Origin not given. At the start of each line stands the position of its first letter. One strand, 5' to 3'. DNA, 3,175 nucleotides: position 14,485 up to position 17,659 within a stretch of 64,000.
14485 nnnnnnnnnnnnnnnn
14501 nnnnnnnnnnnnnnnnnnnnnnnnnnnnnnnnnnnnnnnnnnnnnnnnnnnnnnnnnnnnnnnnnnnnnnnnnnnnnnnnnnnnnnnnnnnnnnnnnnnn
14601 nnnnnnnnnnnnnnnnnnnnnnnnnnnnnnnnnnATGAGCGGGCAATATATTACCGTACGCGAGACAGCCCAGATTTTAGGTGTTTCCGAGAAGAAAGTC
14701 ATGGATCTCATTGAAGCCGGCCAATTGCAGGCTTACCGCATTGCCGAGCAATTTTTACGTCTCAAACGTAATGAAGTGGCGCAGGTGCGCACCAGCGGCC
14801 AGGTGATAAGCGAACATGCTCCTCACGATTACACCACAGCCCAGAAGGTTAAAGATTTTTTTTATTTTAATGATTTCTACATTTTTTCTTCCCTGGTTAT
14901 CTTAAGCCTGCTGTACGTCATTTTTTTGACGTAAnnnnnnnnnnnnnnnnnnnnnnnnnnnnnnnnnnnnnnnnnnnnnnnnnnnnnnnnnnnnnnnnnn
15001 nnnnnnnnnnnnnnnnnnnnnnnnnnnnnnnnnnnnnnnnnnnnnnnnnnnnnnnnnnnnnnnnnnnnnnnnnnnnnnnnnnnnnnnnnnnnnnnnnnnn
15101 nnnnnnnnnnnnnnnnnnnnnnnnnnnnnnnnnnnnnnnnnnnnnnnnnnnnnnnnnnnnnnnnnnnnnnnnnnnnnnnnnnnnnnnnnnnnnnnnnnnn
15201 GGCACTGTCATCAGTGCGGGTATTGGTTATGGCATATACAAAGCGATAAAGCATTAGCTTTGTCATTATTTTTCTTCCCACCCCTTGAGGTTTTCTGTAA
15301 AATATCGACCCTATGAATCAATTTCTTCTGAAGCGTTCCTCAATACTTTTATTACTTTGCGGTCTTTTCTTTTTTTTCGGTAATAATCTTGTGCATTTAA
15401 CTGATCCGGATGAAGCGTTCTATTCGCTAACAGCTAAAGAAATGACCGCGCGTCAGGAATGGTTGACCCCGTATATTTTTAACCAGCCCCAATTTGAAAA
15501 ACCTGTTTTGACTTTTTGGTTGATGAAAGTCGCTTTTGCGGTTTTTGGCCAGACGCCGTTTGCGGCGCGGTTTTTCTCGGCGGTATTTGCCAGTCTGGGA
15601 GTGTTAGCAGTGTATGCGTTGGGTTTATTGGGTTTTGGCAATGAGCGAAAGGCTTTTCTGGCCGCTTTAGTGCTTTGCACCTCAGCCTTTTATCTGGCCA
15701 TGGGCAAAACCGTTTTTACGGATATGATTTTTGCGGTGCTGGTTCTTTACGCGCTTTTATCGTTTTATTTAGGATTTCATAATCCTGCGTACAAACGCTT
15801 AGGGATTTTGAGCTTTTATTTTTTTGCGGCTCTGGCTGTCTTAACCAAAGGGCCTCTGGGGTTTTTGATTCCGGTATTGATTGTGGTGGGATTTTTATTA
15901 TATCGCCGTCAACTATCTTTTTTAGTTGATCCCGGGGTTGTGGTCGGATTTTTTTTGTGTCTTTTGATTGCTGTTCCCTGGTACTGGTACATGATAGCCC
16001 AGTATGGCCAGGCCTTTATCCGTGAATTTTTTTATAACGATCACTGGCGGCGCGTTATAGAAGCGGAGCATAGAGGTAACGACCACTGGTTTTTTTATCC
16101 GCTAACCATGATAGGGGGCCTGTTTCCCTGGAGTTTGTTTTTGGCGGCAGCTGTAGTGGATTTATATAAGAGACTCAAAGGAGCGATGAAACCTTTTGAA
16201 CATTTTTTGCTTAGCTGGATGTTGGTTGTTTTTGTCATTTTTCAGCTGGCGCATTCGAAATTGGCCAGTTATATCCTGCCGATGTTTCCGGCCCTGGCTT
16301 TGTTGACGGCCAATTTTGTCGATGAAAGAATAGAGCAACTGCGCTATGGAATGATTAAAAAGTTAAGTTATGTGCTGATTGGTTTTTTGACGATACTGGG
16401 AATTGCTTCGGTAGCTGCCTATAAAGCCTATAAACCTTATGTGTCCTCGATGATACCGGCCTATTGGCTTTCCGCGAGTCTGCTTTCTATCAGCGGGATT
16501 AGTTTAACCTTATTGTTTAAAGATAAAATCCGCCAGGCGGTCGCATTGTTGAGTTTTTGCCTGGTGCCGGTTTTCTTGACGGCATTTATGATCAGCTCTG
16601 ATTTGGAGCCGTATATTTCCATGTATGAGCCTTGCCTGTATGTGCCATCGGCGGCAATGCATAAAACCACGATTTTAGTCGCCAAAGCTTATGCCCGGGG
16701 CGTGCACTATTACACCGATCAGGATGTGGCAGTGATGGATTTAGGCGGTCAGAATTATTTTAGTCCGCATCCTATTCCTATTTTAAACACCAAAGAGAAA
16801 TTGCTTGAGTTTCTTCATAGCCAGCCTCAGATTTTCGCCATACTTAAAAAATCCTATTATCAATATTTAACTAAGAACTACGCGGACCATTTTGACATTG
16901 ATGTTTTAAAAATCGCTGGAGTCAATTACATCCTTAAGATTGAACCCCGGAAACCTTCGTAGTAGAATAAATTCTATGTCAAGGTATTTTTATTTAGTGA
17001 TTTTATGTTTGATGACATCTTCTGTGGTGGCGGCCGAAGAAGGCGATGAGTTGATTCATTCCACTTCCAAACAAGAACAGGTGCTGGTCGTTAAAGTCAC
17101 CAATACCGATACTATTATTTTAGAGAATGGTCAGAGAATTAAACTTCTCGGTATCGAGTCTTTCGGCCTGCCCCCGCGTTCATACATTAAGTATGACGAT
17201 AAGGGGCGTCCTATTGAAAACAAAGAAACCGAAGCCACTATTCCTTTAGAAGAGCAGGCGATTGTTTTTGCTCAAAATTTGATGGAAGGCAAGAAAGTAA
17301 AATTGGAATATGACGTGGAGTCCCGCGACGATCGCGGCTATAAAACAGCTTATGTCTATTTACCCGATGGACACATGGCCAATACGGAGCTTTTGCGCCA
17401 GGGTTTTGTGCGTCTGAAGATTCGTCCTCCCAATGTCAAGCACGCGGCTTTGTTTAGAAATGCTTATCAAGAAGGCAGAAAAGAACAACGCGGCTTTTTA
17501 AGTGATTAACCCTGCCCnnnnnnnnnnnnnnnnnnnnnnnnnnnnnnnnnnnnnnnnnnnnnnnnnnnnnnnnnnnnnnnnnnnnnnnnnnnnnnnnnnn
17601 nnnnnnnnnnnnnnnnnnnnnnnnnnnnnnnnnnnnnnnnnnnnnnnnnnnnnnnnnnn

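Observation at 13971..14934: Bactofilin fused to an excisionase-type HTH, coupled to a membrane-anchored HTH protein, behind a consensus promoter and an elaborately structured leader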

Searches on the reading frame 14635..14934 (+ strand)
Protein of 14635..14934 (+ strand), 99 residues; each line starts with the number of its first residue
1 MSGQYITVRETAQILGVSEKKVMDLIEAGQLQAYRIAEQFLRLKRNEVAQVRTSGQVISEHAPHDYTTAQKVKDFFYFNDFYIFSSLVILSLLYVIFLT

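Call 4: search_protein_families(library=pfam, proteins=[window:14635-14934:+], max_evalue=1)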
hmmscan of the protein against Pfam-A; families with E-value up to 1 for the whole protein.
window:14635-14934:+ (99 aa): 7 families
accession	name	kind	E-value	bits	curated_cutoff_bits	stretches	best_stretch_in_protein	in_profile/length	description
PF12728.13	HTH_17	-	1.4e-08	35.3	27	1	5-50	1-45/51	Helix-turn-helix domain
PF21531.3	Rv2175c_wHTH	-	0.00033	21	27.1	1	5-36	15-46/57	DNA-binding protein Rv2175c, wHTH domain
PF22233.2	PhyR_sigma-like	-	0.022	15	27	1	8-28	22-42/50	Response regulator PhyR, sigma-like domain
PF02961.22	SAM_BAF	-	0.035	15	25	1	10-49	19-58/88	Barrier to autointegration factor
PF21476.4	PF0610-like_N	-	0.072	13.8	33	1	5-27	14-36/50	PF0610-like, N-terminal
PF13551.12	HTH_29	-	0.074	13.6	28.1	1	3-27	11-34/64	Winged helix-turn helix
PF20155.4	TMP_3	-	0.11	12.6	41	1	8-45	122-159/192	Tape measure protein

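Call 5: search_protein_families(library=ncbifam, proteins=[window:14635-14934:+], max_evalue=1)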
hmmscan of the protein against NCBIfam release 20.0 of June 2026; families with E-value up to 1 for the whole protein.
window:14635-14934:+ (99 aa): 4 families
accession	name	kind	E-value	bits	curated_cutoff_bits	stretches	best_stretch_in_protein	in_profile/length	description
TIGR01764.1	excise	domain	8.5e-08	32.4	28.8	1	5-48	1-43/49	excisionase family DNA-binding protein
NF040990.2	MamR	equivalog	0.0001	22.6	100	1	8-41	46-79/91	magnetosome protein MamR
NF047737.1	antiphage_MADS1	equivalog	0.0017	18.6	80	1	5-48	3-45/49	methylation-associated defense system helix-turn-helix domain-containing protein MAD1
NF040820.1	trans_reg_LrpA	equivalog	0.021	14.7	250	1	9-86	22-98/141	HTH-type transcriptional regulator LrpA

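Call 50: find_homologous_proteins(query=window:14635-14934:+, max_evalue=0.001)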
Query window:14635-14934:+ (99 aa): 671 proteins with E <= 0.001 among 672 candidates; the best 120 are listed.
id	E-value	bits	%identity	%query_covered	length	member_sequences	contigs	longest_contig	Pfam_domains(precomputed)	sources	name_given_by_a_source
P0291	6.2e-51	188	92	100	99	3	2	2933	PF12728.14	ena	-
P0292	7.8e-49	181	88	83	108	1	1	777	PF12728.14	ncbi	-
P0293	5.6e-46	172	83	99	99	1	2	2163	PF12728.14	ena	-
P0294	2.2e-45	170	85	100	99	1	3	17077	PF12728.14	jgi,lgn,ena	-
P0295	1.3e-44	168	81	100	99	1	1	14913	PF12728.14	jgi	jgi:excisionase family DNA binding protein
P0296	2.2e-44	167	81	100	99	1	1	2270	PF12728.14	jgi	jgi:excisionase family DNA binding protein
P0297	2.4e-44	167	81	99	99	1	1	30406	PF12728.14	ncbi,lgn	-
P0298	2.6e-44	167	82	99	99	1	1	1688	PF12728.14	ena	-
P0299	6.6e-44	165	79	100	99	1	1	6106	PF12728.14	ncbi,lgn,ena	ncbi:MAG: helix-turn-helix domain-containing protein [Candidatus Omnitrophota bacterium]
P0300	2.6e-43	164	80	98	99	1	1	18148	PF12728.14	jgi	jgi:excisionase family DNA binding protein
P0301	4.8e-43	163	81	86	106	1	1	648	PF12728.14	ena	-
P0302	5.4e-43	163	77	99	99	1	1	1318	PF12728.14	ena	-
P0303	9.3e-43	162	75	100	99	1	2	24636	PF12728.14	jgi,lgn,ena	-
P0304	1.1e-42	162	74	100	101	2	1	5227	PF12728.14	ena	-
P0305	1.4e-42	161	75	100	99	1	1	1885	PF12728.14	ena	-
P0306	2.0e-42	161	79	100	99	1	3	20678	PF12728.14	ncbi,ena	-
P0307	2.5e-42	160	77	100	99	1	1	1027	PF12728.14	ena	-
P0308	2.6e-42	160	80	100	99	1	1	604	PF12728.14,PF21531.4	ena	-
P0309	3.3e-42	160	79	100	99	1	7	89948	PF12728.14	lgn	-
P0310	3.4e-42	160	76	99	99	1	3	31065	PF12728.14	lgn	-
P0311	4.5e-42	160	78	100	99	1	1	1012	PF12728.14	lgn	-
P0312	5.4e-42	159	80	99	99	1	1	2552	PF12728.14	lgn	-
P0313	1.4e-41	158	80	100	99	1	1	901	PF12728.14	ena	-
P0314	1.5e-41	158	78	99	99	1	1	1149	PF12728.14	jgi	jgi:excisionase family DNA binding protein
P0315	2.5e-41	157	77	100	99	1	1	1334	PF12728.14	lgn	-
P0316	3.2e-41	157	75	100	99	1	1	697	PF12728.14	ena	-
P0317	4.5e-41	156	74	99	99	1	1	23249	PF12728.14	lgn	-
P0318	5.2e-41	156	73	100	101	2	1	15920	PF12728.14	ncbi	-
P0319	5.6e-41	156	74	100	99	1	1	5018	PF12728.14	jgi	jgi:excisionase family DNA binding protein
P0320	6.9e-41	156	75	100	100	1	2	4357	PF12728.14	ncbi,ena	-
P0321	1.5e-40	155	75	100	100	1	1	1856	PF12728.14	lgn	-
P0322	2.1e-40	154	71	100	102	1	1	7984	PF12728.14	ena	-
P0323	3.1e-40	154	74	100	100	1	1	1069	PF12728.14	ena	-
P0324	3.6e-40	154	72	100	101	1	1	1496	PF12728.14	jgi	-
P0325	3.7e-40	154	76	100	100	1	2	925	PF12728.14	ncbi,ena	-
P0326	8.6e-40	152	73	100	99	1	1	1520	PF12728.14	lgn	-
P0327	8.9e-40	152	76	100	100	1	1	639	PF12728.14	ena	-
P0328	1.4e-39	152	72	100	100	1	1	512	PF12728.14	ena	-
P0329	1.6e-39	152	71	100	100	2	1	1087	PF12728.14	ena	-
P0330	1.6e-39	151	76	100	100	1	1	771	PF12728.14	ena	-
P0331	1.7e-39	151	70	100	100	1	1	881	PF12728.14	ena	-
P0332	2.4e-39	151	73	100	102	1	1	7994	PF12728.14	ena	-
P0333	2.5e-39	151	71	100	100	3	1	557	PF12728.14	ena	-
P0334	3.3e-39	151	70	98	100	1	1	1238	PF12728.14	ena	-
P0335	3.5e-39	150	71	87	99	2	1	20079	PF12728.14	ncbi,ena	-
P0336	4.5e-39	150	74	99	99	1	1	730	PF12728.14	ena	-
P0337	4.6e-39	150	73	100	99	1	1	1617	PF12728.14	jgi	jgi:excisionase family DNA binding protein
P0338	5.3e-39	150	74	100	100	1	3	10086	PF12728.14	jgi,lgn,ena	jgi:excisionase family DNA binding protein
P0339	5.6e-39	150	72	100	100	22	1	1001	PF12728.14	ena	-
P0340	5.9e-39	150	71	100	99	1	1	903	PF12728.14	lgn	-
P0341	6.1e-39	150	72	98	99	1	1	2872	PF12728.14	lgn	-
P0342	8.2e-39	149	70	100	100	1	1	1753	PF12728.14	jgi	jgi:excisionase family DNA binding protein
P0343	8.5e-39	149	70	99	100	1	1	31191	PF12728.14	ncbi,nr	ncbi:MAG: helix-turn-helix domain-containing protein [Candidatus Omnitrophica bacterium]|nr:helix-tu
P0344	9.2e-39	149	75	100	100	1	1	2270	PF12728.14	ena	-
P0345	1.0e-38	149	70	100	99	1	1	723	PF12728.14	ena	-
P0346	1.3e-38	149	68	99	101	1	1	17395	PF12728.14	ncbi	-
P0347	1.4e-38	149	72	100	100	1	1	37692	PF12728.14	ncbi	-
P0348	1.4e-38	149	72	100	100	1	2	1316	PF12728.14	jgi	jgi:excisionase family DNA binding protein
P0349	1.4e-38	149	70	100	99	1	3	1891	PF12728.14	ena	-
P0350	1.4e-38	148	73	100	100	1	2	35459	PF12728.14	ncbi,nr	ncbi:MAG: helix-turn-helix domain-containing protein [Candidatus Omnitrophica bacterium]|nr:helix-tu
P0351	1.5e-38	148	68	100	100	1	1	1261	PF12728.14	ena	-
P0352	1.5e-38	148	69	100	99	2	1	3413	PF12728.14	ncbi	-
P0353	1.9e-38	148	71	100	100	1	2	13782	PF12728.14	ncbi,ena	-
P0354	2.0e-38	148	69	100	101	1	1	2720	PF12728.14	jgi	jgi:excisionase family DNA binding protein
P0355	2.1e-38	148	75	100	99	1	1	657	PF12728.14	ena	-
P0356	2.2e-38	148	70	100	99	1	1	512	PF12728.14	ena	-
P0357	2.2e-38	148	73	98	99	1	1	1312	PF12728.14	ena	-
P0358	2.5e-38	148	68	99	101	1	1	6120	PF12728.14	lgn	-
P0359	2.5e-38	148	68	100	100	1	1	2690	PF12728.14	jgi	jgi:excisionase family DNA binding protein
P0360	2.7e-38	148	70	100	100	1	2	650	PF12728.14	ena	-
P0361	2.7e-38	148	69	100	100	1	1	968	PF12728.14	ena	-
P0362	2.9e-38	147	72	98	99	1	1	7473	PF12728.14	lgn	-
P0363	3.5e-38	147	70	100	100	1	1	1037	PF12728.14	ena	-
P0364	3.6e-38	147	72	100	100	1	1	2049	PF12728.14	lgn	-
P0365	4.0e-38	147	70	100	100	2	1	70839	PF12728.14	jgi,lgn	-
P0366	4.3e-38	147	71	100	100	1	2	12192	PF12728.14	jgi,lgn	-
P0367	4.3e-38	147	73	100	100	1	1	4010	PF12728.14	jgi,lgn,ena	-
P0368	4.4e-38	147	71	100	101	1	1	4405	PF12728.14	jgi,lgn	-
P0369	4.4e-38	147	71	100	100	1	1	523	PF12728.14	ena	-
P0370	4.6e-38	147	73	100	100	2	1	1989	PF12728.14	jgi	jgi:excisionase family DNA binding protein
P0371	4.8e-38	147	67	100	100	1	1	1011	PF12728.14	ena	-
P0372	5.2e-38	147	73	100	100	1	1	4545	PF12728.14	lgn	-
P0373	5.3e-38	147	70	100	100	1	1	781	PF12728.14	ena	-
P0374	5.5e-38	147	69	100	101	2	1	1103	PF12728.14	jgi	jgi:excisionase family DNA binding protein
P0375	5.6e-38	147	68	100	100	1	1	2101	PF12728.14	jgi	jgi:excisionase family DNA binding protein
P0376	6.1e-38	146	66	100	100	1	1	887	PF12728.14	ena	-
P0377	6.3e-38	146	70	100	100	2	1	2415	PF12728.14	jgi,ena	-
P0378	6.5e-38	146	73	100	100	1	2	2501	PF12728.14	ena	-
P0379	6.9e-38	146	74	83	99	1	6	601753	PF12728.14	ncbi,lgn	-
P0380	7.1e-38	146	69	100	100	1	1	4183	PF12728.14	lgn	-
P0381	9.0e-38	146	68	100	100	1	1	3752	PF12728.14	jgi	jgi:excisionase family DNA binding protein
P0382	9.7e-38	146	70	100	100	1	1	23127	PF12728.14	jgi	jgi:excisionase family DNA binding protein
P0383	1.1e-37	146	72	100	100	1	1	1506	PF12728.14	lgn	-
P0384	1.1e-37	146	70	100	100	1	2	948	PF12728.14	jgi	jgi:excisionase family DNA binding protein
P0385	1.1e-37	146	71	100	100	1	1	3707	PF12728.14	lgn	-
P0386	1.1e-37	146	71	100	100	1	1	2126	PF12728.14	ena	-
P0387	1.2e-37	146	72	98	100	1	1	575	PF12728.14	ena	-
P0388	1.2e-37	145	70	100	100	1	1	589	PF12728.14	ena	-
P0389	1.2e-37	145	71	100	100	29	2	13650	PF12728.14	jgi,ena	-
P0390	1.6e-37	145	70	99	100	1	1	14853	PF12728.14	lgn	-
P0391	1.6e-37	145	68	100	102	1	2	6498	PF12728.14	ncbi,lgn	-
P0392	1.7e-37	145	69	100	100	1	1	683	PF12728.14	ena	-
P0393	1.7e-37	145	73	100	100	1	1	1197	PF12728.14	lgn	-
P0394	1.7e-37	145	70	100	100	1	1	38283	PF12728.14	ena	-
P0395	1.7e-37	145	70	100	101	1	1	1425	PF12728.14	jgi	jgi:excisionase family DNA binding protein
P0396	1.9e-37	145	74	83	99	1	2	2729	PF12728.14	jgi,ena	-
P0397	2.1e-37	145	69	100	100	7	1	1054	PF12728.14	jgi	jgi:excisionase family DNA binding protein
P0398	2.3e-37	145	70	100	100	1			PF12728.14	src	-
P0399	2.5e-37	145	71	100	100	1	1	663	PF12728.14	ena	-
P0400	2.7e-37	144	68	100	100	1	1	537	PF12728.14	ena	-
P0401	2.7e-37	144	69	100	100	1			PF12728.14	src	-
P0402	2.7e-37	144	71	100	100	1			PF12728.14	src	-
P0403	2.8e-37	144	70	100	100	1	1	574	PF12728.14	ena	-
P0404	2.8e-37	144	69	100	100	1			PF12728.14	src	-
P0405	3.0e-37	144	69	100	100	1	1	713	PF12728.14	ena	-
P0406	3.2e-37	144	69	100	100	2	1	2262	PF12728.14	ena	-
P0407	3.7e-37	144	71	100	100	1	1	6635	PF12728.14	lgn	-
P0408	3.8e-37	144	70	100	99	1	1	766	PF12728.14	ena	-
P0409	3.9e-37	144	70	100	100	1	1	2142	PF12728.14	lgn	-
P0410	3.9e-37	144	70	100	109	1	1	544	PF12728.14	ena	-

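Call 70: search_protein_families(library=padloc, proteins=[window:14635-14934:+], max_evalue=0.01)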
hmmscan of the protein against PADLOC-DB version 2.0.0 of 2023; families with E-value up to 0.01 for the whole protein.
window:14635-14934:+ (99 aa): 2 families
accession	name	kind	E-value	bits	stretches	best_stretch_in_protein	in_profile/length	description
PDLC03348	MTase_II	-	0.00072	16.2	1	4-52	9-57/727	Type II methyltransferase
PDLC04133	mad1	-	0.0011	17.2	1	1-33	1-33/60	mads_1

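Call 71: search_protein_families(library=phrogs, proteins=[window:14635-14934:+], max_evalue=0.01)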
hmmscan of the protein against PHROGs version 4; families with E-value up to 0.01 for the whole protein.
window:14635-14934:+ (99 aa): 2 families
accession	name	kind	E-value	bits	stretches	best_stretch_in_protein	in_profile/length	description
phrog_2907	-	integration and excision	1.7e-07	32.6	1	1-63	2-69/117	excisionase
phrog_66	-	integration and excision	0.0015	19.3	1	4-54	92-142/412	excisionase and transcriptional regulator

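Call 77: predict_structure(alignment_id=A5)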
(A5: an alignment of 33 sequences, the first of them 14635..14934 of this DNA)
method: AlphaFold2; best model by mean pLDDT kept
length: 99 residues; sequences in the alignment: 33
mean_pLDDT: 67.9   pTM: 0.28
mean pLDDT of the five models: 67.9, 67.7, 65.7, 64.1, 54.4
residues with pLDDT >= 90: 15; 70-90: 19; 50-70: 60; < 50: 5
segments of 3 or more residues with pLDDT < 50: 1-4
pLDDT, mean of each block of 10 residues (from residue 1): 52 66 65 60 59 53 63 81 93 89
secondary structure, 60 per line:
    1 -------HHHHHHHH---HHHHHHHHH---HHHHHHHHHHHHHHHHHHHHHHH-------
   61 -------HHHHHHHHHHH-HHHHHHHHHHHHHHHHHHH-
elements in order: H8-15 H19-27 H31-53 H68-78 H80-98

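Call 79: search_solved_structures(query=A5, max_evalue=10, show_alignments=5)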
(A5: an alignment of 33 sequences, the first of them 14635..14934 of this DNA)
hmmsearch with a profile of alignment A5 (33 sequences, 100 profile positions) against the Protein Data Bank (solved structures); distinct sequences matched with E-value up to 10: 3.
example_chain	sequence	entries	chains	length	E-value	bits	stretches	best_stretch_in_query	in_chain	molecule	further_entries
4j2n_A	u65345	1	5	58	0.00027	24.1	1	7-50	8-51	Gp37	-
4v6w_CF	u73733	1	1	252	0.77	13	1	33-71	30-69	60S ribosomal protein L7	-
8vd6_A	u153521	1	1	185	1.8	11.8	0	7-32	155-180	CAP REPEAT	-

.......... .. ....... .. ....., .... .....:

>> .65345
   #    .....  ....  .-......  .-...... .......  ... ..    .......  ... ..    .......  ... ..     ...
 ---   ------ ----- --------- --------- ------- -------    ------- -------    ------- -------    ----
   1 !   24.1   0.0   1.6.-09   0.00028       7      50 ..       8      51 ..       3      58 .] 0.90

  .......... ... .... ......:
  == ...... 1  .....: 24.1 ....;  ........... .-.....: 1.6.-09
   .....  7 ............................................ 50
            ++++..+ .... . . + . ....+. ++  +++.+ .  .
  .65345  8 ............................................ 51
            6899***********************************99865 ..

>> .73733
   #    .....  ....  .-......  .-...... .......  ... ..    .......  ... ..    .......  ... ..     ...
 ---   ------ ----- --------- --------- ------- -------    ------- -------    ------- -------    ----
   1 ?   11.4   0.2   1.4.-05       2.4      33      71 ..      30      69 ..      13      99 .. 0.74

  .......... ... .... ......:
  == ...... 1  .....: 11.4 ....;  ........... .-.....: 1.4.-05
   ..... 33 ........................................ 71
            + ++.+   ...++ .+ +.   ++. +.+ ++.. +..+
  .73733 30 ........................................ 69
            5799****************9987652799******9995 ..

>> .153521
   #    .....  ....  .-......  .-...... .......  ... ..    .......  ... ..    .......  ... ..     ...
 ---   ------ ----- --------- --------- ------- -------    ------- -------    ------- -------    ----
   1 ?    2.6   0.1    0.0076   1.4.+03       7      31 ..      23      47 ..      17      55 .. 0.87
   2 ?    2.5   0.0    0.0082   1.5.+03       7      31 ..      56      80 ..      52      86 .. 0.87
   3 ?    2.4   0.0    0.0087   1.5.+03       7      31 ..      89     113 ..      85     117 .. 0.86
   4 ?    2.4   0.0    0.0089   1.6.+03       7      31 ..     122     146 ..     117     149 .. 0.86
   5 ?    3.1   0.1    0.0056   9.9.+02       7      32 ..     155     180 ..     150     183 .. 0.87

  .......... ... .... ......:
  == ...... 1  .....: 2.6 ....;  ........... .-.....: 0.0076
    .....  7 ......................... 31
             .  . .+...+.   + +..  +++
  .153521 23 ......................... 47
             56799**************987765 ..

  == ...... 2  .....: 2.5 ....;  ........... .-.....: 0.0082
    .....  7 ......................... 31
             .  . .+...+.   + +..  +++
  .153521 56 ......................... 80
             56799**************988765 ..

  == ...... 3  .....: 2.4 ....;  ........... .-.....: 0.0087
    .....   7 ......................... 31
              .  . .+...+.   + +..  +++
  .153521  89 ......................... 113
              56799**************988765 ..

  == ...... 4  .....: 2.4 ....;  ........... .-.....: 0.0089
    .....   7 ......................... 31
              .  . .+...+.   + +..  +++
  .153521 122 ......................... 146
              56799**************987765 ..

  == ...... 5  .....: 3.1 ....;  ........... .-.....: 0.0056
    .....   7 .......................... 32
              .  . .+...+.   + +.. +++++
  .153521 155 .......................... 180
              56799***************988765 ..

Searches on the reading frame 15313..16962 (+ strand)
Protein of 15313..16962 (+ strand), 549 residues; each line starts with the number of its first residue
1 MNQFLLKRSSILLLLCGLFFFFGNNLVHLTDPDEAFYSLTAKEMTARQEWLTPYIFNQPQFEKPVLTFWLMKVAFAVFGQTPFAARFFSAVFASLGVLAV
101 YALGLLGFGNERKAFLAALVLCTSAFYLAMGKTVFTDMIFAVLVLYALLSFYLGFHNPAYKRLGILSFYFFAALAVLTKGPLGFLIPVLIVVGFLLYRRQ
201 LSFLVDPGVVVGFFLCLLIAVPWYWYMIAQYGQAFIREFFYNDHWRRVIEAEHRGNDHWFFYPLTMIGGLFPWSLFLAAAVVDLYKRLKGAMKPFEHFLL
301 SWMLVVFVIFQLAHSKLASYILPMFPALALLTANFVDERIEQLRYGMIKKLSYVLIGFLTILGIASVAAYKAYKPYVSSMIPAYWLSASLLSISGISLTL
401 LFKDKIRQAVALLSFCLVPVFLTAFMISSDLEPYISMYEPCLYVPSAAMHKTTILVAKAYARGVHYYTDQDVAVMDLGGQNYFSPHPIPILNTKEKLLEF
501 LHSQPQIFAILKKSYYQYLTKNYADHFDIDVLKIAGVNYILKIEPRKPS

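Call 4: search_protein_families(library=pfam, proteins=[window:15313-16962:+], max_evalue=1)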
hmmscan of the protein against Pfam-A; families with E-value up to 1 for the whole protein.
window:15313-16962:+ (549 aa): 3 families
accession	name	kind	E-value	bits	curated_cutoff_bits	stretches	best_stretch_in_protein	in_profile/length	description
PF13231.12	PMT_2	-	5e-15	56.5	26.1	1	63-226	2-160/160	Dolichyl-phosphate-mannose-protein mannosyltransferase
PF02366.24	PMT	-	1.2e-10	41.8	22.7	1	30-229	26-236/245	Dolichyl-phosphate-mannose-protein mannosyltransferase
PF23713.2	WH_Egal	-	0.042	14.8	27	1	491-521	40-68/69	Egalitarian winged helix domain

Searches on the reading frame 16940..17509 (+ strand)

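Call 43: search_protein_families(library=pfam, proteins=[window:16940-17509:+], max_evalue=0.00001)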
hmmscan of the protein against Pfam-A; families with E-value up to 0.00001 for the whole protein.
window:16940-17509:+ (189 aa): 1 family
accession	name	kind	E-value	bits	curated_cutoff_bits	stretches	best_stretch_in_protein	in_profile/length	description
PF00565.23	SNase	-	6.8e-08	33.4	21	1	96-186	15-104/107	Staphylococcal nuclease homologue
